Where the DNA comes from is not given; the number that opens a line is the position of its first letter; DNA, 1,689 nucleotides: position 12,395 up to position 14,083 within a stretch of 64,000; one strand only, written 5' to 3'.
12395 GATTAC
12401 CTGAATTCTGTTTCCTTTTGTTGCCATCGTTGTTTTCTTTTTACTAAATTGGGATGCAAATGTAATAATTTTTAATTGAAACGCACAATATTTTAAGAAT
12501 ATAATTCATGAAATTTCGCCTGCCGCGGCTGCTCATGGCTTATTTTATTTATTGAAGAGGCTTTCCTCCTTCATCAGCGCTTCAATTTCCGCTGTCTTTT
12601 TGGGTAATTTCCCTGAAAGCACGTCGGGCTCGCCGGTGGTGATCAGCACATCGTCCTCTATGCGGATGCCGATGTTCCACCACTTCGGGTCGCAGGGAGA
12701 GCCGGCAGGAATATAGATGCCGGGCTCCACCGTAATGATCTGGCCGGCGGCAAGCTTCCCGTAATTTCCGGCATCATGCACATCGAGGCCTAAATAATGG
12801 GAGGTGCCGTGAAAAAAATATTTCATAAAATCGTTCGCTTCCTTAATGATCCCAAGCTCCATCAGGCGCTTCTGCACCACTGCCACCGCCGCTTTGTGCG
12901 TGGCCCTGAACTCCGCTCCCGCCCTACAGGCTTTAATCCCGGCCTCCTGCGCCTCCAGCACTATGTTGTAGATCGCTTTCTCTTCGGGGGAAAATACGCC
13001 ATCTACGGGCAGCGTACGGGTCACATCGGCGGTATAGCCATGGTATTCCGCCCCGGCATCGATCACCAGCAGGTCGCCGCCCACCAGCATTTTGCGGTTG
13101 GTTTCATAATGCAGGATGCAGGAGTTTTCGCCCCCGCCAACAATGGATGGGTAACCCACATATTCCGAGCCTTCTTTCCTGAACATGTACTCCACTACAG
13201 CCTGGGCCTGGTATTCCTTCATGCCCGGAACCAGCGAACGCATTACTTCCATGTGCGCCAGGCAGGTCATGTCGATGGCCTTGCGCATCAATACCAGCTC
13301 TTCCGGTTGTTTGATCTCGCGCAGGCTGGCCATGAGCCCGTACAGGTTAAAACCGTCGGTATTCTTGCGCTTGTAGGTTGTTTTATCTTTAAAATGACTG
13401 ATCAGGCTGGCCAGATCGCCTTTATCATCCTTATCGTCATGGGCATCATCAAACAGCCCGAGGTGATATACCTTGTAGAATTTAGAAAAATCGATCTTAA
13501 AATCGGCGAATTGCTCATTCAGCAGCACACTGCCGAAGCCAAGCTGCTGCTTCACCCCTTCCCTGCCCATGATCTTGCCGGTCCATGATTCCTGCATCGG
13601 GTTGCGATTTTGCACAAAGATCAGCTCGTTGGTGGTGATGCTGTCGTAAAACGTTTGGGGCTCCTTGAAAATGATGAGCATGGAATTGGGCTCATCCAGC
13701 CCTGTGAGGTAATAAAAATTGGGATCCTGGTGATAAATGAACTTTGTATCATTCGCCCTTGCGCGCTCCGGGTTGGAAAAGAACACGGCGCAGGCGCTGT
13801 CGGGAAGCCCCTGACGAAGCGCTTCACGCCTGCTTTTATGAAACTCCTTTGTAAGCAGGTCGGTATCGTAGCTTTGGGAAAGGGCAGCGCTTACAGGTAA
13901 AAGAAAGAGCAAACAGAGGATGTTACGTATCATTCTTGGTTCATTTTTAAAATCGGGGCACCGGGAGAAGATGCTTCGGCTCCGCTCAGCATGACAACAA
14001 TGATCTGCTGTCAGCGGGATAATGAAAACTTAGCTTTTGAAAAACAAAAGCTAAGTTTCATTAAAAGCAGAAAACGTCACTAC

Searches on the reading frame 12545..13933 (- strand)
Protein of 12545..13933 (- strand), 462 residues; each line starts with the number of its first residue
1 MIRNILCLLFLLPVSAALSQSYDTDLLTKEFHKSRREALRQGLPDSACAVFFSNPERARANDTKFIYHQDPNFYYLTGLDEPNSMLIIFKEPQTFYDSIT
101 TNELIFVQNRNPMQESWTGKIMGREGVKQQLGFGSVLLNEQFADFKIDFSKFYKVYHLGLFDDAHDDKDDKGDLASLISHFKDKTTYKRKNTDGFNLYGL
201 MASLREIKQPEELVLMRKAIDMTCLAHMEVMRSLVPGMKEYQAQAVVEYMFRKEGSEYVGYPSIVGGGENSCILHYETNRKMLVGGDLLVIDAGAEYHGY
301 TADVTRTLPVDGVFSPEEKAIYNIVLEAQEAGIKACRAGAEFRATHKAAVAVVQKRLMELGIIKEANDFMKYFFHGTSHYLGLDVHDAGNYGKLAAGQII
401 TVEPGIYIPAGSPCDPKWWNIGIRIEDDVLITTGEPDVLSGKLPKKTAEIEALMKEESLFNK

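Call 57: search_protein_families(library=pfam, proteins=[window:12545-13933:-], max_evalue=0.001)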
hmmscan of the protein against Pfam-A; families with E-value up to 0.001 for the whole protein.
window:12545-13933:- (462 aa): 2 families
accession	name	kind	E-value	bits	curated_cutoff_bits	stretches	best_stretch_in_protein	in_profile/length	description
PF00557.29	Peptidase_M24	-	6.5e-60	202.9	23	1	215-432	2-207/208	Metallopeptidase family M24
PF05195.22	AMP_N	-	2.2e-24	85.9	24.6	1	32-144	1-108/121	Aminopeptidase P, N-terminal domain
